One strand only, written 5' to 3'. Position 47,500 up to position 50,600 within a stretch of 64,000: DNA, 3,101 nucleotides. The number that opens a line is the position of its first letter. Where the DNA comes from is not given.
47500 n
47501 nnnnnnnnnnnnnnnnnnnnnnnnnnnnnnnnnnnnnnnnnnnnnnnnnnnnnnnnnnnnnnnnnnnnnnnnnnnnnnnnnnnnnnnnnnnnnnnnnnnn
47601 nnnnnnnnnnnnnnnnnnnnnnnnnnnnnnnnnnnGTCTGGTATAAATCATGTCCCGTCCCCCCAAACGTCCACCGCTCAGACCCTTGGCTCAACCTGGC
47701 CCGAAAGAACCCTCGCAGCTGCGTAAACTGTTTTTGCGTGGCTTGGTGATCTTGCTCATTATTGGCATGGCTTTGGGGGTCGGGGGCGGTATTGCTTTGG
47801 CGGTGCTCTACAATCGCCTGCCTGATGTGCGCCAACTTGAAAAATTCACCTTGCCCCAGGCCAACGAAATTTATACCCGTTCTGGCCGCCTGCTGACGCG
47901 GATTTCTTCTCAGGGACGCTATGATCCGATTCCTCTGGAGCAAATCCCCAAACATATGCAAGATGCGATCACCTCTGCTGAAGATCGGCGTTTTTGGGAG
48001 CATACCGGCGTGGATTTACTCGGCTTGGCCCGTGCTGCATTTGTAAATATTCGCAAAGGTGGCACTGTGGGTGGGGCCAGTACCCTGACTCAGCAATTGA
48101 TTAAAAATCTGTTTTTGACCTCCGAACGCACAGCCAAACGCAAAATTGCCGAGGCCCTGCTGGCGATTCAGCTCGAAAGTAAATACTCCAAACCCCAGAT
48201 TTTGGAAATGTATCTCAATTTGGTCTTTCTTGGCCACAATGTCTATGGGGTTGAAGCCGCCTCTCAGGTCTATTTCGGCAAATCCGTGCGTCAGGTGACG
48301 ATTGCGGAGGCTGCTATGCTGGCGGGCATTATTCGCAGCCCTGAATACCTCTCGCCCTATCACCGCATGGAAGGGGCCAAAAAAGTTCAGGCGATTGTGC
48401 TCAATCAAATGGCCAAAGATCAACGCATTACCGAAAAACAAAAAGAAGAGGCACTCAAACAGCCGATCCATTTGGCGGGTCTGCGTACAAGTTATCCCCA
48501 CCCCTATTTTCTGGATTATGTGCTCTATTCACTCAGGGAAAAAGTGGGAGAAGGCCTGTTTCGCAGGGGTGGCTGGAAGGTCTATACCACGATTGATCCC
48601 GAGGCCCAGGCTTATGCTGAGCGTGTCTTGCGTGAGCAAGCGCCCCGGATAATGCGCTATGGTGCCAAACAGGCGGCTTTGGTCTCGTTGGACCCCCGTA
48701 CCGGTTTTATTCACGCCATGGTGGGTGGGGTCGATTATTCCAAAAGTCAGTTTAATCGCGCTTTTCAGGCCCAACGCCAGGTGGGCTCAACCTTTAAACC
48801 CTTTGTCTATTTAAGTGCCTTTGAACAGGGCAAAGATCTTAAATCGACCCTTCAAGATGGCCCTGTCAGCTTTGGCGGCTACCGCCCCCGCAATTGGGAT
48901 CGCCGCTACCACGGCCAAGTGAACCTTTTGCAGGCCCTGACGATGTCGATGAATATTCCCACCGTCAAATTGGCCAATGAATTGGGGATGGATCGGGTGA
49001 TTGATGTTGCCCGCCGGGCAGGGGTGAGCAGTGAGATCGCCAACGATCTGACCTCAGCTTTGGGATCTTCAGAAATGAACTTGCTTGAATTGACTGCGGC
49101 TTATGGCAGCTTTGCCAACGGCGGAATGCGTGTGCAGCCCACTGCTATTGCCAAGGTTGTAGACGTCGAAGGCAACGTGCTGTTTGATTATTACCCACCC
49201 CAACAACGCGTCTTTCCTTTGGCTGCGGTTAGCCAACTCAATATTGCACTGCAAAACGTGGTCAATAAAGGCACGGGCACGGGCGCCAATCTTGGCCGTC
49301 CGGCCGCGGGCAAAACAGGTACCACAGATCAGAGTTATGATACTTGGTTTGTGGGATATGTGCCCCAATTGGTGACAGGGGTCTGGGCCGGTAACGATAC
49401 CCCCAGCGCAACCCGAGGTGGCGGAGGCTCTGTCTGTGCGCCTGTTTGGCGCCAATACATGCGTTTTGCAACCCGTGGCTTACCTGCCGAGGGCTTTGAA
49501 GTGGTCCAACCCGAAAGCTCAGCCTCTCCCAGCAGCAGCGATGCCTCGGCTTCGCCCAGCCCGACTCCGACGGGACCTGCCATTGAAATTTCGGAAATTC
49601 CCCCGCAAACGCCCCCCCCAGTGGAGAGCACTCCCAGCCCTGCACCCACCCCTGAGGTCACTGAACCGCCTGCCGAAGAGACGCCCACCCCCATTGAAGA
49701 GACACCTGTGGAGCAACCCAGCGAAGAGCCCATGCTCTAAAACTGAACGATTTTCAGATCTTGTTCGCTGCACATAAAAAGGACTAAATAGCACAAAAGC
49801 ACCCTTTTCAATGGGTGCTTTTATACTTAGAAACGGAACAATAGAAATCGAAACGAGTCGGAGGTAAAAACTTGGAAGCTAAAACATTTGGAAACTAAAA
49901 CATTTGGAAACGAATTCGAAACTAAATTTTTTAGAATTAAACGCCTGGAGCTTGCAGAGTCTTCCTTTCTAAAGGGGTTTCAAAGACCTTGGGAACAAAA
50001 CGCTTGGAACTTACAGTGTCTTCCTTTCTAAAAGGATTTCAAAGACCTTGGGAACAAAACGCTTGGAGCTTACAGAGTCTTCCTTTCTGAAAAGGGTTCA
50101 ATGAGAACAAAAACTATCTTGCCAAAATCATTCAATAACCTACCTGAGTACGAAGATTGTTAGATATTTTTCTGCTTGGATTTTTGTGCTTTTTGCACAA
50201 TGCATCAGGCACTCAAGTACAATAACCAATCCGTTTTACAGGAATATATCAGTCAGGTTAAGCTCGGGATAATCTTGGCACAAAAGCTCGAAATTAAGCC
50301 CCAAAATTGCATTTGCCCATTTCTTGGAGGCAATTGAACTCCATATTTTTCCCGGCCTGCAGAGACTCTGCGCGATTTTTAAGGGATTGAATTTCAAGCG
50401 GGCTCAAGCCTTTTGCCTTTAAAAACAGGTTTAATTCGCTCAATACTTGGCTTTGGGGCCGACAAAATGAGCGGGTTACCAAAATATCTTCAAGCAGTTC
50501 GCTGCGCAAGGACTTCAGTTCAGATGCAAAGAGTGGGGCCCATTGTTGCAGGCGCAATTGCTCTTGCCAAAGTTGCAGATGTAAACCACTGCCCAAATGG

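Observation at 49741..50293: About 550-bp convergent intergenic region with ~2.8 copies of a 59-60 bp tandem repeat plus short GAAAC-rich repeats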

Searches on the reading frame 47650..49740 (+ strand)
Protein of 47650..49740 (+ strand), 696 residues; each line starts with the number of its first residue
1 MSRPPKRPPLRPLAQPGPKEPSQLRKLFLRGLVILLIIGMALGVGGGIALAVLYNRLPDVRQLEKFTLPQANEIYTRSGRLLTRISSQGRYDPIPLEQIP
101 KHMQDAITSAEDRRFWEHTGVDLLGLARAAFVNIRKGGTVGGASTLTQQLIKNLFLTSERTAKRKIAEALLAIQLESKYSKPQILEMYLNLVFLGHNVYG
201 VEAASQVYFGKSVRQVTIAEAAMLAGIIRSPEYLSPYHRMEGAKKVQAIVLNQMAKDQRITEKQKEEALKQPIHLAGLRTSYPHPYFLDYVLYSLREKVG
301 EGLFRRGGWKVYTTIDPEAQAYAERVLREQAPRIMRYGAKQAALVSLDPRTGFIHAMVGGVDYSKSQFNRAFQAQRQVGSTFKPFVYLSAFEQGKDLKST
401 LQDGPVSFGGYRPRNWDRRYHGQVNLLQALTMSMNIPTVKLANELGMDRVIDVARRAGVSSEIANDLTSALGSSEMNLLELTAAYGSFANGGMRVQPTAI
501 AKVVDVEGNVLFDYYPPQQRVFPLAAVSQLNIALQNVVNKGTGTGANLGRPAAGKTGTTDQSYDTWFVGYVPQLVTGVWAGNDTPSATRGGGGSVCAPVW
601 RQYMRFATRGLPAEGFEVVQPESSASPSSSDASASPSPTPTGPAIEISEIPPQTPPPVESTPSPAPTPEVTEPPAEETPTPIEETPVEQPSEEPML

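Call 6: search_protein_families(library=pfam, proteins=[window:47650-49740:+])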
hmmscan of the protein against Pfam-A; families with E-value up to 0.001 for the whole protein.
window:47650-49740:+ (696 aa): 2 families
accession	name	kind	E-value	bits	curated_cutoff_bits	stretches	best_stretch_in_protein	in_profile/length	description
PF00912.28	Transgly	-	1.3e-64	217.4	27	1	79-254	2-177/178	Transglycosylase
PF00905.27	Transpeptidase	-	1.1e-35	123.7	22.1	1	344-604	3-298/299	Penicillin binding protein transpeptidase domain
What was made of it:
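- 47650..49740 (+): PBP1A-type penicillin-binding protein gene, the left convergent neighbour. It is not part of the element. I used it as the yardstick for neutral divergence. Pfam Transgly 1.3e-64 and Transpeptidase 1.1e-35 (call 6).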

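Call 16: find_encoding_contigs(protein=window:47650-49740:+, flank=10000, max_places=10)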
Protein window:47650-49740:+ (696 aa): 1 contig read that carries it; 1 place shown.
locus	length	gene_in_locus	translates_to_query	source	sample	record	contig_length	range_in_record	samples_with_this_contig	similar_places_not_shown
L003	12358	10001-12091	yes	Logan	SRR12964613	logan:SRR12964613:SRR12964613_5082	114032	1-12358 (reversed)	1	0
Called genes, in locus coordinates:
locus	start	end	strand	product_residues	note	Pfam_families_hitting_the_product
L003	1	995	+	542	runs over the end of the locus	PF00664:ABC_membrane, PF00005:ABC_tran, PF02463:SMC_N (faint)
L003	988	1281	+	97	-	-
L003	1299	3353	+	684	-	PF00515:TPR_1 (faint), PF07719:TPR_2 (faint), PF13174:TPR_6 (faint), PF13176:TPR_7 (faint), PF13181:TPR_8 (faint), PF13428:TPR_14 (weak), PF13432:TPR_16 (weak), PF13844:Glyco_transf_41, +5 more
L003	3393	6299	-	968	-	PF00534:Glycos_transf_1, PF13692:Glyco_trans_1_4, PF20706:GT4-conflict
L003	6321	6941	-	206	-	PF05901:Excalibur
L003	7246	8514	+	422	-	PF23473:LysM3_LYK4_5 (faint), PF01476:LysM, PF01551:Peptidase_M23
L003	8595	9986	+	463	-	PF00990:GGDEF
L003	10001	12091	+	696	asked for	PF00912:Transgly, PF00905:Transpeptidase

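Call 49: find_homologous_proteins(query=window:47650-49740:+, max_evalue=1e-100)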
Query window:47650-49740:+ (696 aa): 5662 proteins with E <= 1e-100 among 8000 candidates; the best 120 are listed.
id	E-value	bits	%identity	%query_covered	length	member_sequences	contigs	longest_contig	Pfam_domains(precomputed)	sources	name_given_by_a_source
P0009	0.0e+0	1561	100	100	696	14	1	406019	PF00912.29,PF00905.28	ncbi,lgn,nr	ncbi:MAG: PBP1A family penicillin-binding protein [Candidatus Sericytochromatia bacterium]|nr:PBP1A 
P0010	0.0e+0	1281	82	100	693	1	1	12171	PF00912.29,PF00905.28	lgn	-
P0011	0.0e+0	1269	82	99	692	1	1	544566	PF00912.29,PF00905.28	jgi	jgi:penicillin-binding protein 1A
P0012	0.0e+0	1256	81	100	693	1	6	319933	PF00912.29,PF00905.28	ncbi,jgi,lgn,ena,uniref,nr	ncbi:penicillin-binding protein [bacterium (Candidatus Blackallbacteria) CG17_big_fil_post_rev_8_21_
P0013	0.0e+0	1178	77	97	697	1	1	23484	PF00912.29,PF00905.28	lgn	-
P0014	3.5e-292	989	65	97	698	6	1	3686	PF00912.29,PF00905.28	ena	-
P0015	3.5e-291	986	66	97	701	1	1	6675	PF00912.29,PF00905.28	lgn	-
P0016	2.6e-290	983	65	95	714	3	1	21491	PF00912.29,PF00905.28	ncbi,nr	ncbi:MAG: penicillin-binding protein [Candidatus Sericytochromatia bacterium]|nr:penicillin-binding 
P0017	1.0e-288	977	64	96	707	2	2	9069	PF00912.29,PF00905.28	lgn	-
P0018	3.1e-288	976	65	96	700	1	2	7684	PF00912.29,PF00905.28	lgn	-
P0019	5.4e-288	975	64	99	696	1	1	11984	PF00912.29,PF00905.28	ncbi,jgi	jgi:penicillin-binding protein 1A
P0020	6.7e-288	975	67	92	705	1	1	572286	PF00912.29,PF00905.28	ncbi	ncbi:MAG: transglycosylase domain-containing protein [Candidatus Sericytochromatia bacterium]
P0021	9.4e-288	974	64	98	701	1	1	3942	PF00912.29,PF00905.28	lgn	-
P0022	6.1e-286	968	63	98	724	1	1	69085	PF00912.29,PF00905.28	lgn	-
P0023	2.4e-284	963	65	95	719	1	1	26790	PF00912.29,PF00905.28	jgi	-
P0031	1.3e-266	904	62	95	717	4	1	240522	PF00912.29,PF00905.28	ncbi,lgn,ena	-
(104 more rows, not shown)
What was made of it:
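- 47650..49740 (+): An identical protein is named PBP1A in an NCBI Sericytochromatia MAG (call 49).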

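Call 50: find_encoding_contigs(protein=P0013, flank=4000, max_places=2)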
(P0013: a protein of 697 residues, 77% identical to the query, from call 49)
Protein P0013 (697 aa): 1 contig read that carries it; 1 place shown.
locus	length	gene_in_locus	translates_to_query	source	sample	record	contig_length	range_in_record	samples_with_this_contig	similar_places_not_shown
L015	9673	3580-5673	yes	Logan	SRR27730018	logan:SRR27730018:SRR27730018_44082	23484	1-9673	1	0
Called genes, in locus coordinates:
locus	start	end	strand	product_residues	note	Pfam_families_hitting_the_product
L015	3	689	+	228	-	?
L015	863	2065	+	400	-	PF01476:LysM, PF23473:LysM3_LYK4_5 (faint), PF01476:LysM, PF01551:Peptidase_M23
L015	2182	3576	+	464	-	PF22335:Cas10-Cmr2_palm2 (faint), PF00990:GGDEF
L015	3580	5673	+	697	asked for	PF00912:Transgly, PF00905:Transpeptidase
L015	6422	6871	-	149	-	-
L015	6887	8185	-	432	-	PF00375:SDF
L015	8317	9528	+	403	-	PF00291:PALP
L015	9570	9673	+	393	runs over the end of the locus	-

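Call 51: find_encoding_contigs(protein=P0020, flank=4000, max_places=2)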
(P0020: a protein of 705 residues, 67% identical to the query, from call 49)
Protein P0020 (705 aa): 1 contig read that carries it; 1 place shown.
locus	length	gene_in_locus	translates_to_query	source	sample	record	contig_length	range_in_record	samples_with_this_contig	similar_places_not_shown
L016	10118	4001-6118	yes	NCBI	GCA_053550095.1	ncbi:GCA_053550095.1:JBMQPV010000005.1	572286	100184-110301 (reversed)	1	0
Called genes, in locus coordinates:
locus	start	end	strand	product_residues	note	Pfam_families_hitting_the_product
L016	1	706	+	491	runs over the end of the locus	PF00111:Fer2 (weak), PF01799:Fer2_2, PF00941:FAD_binding_5, PF03450:CO_deh_flav_C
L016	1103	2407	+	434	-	PF23446:LysM1_NFP_LYK (faint), PF23473:LysM3_LYK4_5 (faint), PF01476:LysM, PF01551:Peptidase_M23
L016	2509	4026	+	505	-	PF00990:GGDEF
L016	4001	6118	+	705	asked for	PF00912:Transgly, PF00905:Transpeptidase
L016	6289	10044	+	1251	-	PF01833:TIG, PF25021:TEN_NHL (faint), PF01436:NHL (faint), PF06739:SBBP (faint), PF20067:SSL_N (faint)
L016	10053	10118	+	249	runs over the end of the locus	-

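Call 52: find_encoding_contigs(protein=P0031, flank=4000, max_places=2)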
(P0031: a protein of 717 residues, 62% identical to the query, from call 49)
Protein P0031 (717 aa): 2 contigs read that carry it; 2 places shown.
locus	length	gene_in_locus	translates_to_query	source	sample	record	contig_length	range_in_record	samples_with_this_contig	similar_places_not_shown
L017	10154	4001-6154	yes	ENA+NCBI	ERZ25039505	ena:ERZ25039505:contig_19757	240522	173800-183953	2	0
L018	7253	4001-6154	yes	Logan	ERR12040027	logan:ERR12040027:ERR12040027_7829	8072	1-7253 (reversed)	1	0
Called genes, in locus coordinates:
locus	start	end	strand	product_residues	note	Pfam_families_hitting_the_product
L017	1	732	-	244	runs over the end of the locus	PF09335:VTT_dom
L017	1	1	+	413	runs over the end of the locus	PF01799:Fer2_2, PF00941:FAD_binding_5, PF03450:CO_deh_flav_C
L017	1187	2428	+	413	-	PF01476:LysM, PF01551:Peptidase_M23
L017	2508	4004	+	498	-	PF00990:GGDEF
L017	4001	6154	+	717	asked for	PF00912:Transgly, PF00905:Transpeptidase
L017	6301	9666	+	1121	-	PF01833:TIG, PF01436:NHL (faint), PF25021:TEN_NHL (faint)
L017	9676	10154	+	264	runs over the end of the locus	-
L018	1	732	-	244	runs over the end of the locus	PF09335:VTT_dom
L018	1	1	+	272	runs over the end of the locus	?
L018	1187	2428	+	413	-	PF01476:LysM, PF01551:Peptidase_M23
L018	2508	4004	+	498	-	PF00990:GGDEF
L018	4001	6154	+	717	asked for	PF00912:Transgly, PF00905:Transpeptidase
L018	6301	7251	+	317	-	?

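Call 55: find_encoding_contigs(protein=P0012, flank=3000, max_places=2)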
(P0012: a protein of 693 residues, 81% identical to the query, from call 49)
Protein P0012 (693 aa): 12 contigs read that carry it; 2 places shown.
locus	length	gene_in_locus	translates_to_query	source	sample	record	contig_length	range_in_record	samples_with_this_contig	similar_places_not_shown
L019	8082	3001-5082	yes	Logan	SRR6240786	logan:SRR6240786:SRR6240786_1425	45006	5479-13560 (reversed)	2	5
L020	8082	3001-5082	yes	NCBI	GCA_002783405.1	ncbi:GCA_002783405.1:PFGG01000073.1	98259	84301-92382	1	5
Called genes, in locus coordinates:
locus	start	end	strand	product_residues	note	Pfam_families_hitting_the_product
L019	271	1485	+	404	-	PF23473:LysM3_LYK4_5 (faint), PF01476:LysM, PF01551:Peptidase_M23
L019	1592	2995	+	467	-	PF00990:GGDEF, PF22335:Cas10-Cmr2_palm2 (weak)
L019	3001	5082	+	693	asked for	PF00912:Transgly, PF00905:Transpeptidase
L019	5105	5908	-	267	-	PF05175:MTS (faint), PF13489:Methyltransf_23, PF01209:Ubie_methyltran, PF08241:Methyltransf_11, PF08242:Methyltransf_12, PF13649:Methyltransf_25, PF13847:Methyltransf_31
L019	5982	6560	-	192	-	-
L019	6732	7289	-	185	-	PF01022:HTH_5, PF12840:HTH_20, PF25212:HVO_A0114 (weak), PF09860:DUF2087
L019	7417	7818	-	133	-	PF00072:Response_reg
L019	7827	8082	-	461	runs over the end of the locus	PF11850:DUF3370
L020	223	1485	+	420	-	PF01476:LysM, PF23473:LysM3_LYK4_5 (faint), PF01476:LysM, PF01551:Peptidase_M23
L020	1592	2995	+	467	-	PF00990:GGDEF, PF22335:Cas10-Cmr2_palm2 (weak)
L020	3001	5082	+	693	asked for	PF00912:Transgly, PF00905:Transpeptidase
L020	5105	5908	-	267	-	PF05175:MTS (faint), PF13489:Methyltransf_23, PF01209:Ubie_methyltran, PF08241:Methyltransf_11, PF08242:Methyltransf_12, PF13649:Methyltransf_25, PF13847:Methyltransf_31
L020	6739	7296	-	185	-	PF01022:HTH_5, PF12840:HTH_20, PF25212:HVO_A0114 (weak), PF09860:DUF2087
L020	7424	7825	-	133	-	PF00072:Response_reg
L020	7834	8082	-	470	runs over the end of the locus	PF11850:DUF3370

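Call 56: find_encoding_contigs(protein=P0010, flank=3000, max_places=2)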
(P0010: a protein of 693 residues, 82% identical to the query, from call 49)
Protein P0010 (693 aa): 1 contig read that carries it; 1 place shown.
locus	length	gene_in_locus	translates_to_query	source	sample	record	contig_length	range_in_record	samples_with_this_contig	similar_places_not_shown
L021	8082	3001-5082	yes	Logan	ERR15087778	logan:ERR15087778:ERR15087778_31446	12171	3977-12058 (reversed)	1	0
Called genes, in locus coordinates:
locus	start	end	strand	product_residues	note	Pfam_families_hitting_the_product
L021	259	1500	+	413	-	PF01476:LysM, PF23473:LysM3_LYK4_5 (faint), PF01476:LysM, PF01551:Peptidase_M23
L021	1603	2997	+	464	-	PF00990:GGDEF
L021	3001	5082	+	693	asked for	PF00912:Transgly, PF00905:Transpeptidase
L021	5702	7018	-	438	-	PF00375:SDF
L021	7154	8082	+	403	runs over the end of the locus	PF00291:PALP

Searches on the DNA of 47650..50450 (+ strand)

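Call 5: search_rna_families(source=window, start=49600, end=50450, threshold=evalue, max_evalue=10, show_alignments=3)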
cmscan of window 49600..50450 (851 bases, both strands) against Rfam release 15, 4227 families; matches with E-value up to 10: 9.
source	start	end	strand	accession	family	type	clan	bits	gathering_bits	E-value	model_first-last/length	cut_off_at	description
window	49740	49853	-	RF02555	hveRNA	Gene; rRNA;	-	22.1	90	0.53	1-124/124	no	mt-5S-like H. vermiformis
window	49776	49824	-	RF02589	Spy779816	Gene; sRNA;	-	21.4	67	0.81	1-88/88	no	S. pyogenes small RNA 779816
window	49748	49828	+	RF02075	STnc230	Gene; sRNA;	-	19.1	50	5.6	1-83/83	no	Enterobacterial sRNA STnc230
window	49774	49853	-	RF01770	rimP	Cis-reg; leader;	-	18.2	47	3.5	1-102/102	no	Gammaprotebacteria rimP leader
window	50181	50237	-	RF01826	SAM_V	Cis-reg; riboswitch;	-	18.2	41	3.9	1-66/66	no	SAM-V (S-adenosyl methionine) riboswitch aptamer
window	49868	49989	+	RF01948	KCNQ1OT1_3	Gene; lncRNA;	-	16.9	60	9.3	1-116/116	no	KCNQ1 overlapping transcript 1 conserved region 3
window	49866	49913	+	RF02615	BSR0626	Gene; sRNA;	-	15.9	155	4.8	16-62/128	no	Brucella sRNA 0626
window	49780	49839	-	RF03823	mir-1814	Gene; miRNA;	-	15.6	90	3.4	1-70/70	no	mir-1814 microRNA precursor family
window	50312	50372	-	RF01962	RMST_1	Gene; lncRNA;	-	12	40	5.7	1-61/61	no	Rhabdomyosarcoma 2 associated transcript conserved region 1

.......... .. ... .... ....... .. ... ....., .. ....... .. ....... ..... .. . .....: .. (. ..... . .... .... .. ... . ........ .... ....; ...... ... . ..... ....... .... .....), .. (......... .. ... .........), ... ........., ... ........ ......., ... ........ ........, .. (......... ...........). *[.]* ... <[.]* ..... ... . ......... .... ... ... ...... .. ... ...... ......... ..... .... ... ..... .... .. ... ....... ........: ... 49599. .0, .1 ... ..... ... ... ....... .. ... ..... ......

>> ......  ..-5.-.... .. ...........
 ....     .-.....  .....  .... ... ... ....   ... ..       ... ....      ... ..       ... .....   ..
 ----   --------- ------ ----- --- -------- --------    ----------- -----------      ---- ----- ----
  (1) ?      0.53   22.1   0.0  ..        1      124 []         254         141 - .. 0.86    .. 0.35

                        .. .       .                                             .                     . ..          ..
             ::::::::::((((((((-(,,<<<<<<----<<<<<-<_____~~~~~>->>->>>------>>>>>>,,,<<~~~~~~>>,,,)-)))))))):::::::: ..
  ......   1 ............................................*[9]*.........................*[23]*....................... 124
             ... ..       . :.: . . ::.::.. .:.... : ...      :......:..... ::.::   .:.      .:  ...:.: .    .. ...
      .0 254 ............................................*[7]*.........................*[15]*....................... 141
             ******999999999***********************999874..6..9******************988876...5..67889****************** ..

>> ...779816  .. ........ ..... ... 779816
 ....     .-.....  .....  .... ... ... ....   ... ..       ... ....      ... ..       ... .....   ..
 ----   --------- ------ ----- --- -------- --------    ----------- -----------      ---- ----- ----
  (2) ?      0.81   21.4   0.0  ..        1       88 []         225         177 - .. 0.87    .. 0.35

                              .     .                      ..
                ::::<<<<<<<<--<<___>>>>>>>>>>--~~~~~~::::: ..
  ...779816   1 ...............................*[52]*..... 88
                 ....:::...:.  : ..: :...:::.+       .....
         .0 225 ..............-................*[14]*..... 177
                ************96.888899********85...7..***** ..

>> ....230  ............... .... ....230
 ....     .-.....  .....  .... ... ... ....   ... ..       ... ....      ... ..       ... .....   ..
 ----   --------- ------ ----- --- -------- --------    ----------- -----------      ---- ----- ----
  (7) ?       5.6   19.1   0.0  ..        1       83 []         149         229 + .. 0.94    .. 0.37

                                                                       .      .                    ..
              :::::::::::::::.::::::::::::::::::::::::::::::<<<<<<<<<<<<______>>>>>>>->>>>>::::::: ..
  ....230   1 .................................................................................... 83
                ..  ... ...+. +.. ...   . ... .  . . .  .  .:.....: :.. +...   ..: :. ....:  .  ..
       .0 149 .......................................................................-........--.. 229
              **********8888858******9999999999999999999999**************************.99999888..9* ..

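Call 62: search_rna_families(source=window, start=50095, end=50295, threshold=evalue, max_evalue=10, show_alignments=2)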
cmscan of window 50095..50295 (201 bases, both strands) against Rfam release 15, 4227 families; matches with E-value up to 10: 6.
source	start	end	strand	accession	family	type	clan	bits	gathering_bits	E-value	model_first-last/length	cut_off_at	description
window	50181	50237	-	RF01826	SAM_V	Cis-reg; riboswitch;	-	18.2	41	0.93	1-66/66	no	SAM-V (S-adenosyl methionine) riboswitch aptamer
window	50178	50232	-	RF00187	SNORD102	Gene; snRNA; snoRNA; CD-box;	-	17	47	3.4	1-72/72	no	Small nucleolar RNA SNORD102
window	50160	50248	+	RF01823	rspL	Gene; sRNA;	-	15.7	37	4.5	1-89/89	no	rpsL sRNA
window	50095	50114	-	RF01330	CRISPR-DR16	Gene; CRISPR;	-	12.9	35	3.8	1-37/37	no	CRISPR RNA direct repeat element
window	50186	50228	-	RF00713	mir-239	Gene; miRNA;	-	12.8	49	5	1-74/74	no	mir-239 microRNA precursor family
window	50148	50220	+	RF01611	ceN108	Gene; snRNA; snoRNA; CD-box;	-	12.6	50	6.4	1-70/70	no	Caenorhabditis snoRNA ceN108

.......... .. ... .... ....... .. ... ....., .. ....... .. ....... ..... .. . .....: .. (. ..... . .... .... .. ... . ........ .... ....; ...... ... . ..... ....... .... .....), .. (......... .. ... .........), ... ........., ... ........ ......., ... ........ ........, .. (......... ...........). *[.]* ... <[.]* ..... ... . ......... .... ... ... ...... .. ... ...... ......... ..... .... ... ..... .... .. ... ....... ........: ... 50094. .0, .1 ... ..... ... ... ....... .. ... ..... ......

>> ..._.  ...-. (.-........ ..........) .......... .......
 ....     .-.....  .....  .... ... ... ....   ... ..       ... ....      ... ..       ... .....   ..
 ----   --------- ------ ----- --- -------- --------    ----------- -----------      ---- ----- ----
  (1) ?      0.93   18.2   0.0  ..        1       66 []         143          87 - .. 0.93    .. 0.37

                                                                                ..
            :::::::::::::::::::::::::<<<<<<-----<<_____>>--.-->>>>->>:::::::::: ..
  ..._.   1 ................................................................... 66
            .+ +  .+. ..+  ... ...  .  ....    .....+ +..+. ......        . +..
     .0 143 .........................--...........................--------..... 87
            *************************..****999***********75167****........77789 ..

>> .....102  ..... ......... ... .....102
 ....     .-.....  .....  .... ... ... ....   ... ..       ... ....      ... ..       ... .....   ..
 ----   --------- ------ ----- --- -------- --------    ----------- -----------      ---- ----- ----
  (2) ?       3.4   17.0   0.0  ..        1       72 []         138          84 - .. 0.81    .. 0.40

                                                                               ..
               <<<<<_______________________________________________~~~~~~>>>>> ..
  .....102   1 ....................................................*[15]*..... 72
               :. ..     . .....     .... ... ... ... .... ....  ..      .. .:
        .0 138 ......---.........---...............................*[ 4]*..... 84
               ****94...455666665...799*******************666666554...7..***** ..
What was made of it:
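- On CRISPR array: The only hit is a chance-level CRISPR-DR16 match (12.9 bits, E 3.8; call 62).
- There is no meaningful Rfam CRISPR-DR hit (call 62: 12.9 bits, E 3.8).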

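Call 63: search_rna_families(source=L015, start=5700, end=6100, threshold=evalue, max_evalue=10)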
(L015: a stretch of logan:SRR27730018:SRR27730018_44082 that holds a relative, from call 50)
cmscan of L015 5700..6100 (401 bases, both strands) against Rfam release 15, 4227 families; matches with E-value up to 10: 4.
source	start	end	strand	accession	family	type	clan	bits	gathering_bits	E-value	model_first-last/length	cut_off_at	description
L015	5850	5926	-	RF04027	mir-1422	Gene; miRNA;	-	19.9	60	0.56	1-84/84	no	mir-1422 microRNA precursor family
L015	5884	5954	+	RF02282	TtnuCD5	Gene; snRNA; snoRNA; CD-box;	-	19.1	70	3.8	1-77/77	no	Tetrahymena snoRNA TtnuCD5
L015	5702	5796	-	RF03416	mir-7383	Gene; miRNA;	-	13.3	88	9.6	1-59/59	no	mir-7383 microRNA precursor family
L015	6053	6099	-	RF02086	Yar_2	Gene; lncRNA;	-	10.5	50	9.5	1-74/74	no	Yellow-achaete intergenic RNA conserved region 2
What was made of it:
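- On 6S RNA: No 6S hit at E<=10 on 201-nt and 401-nt queries (calls 62, 63).
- There is no hit to the Rfam 6S models, even at E<=10 on a 201-nt query (calls 5, 62, 63).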

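Call 77: search_dna_similar(query=window:49741-50293:+, collection=plasmids, mode=distant, max_rows=5)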
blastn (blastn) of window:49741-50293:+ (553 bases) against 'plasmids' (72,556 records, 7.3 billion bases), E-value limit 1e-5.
No match.

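Call 78: search_dna_similar(query=window:49741-50293:+, collection=phages, mode=distant, max_rows=5)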
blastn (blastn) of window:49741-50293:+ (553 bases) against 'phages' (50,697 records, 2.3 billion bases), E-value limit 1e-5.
No match.
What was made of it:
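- Tried and rejected: No similarity in 72,556 plasmids or 50,697 phage records (calls 77, 78).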
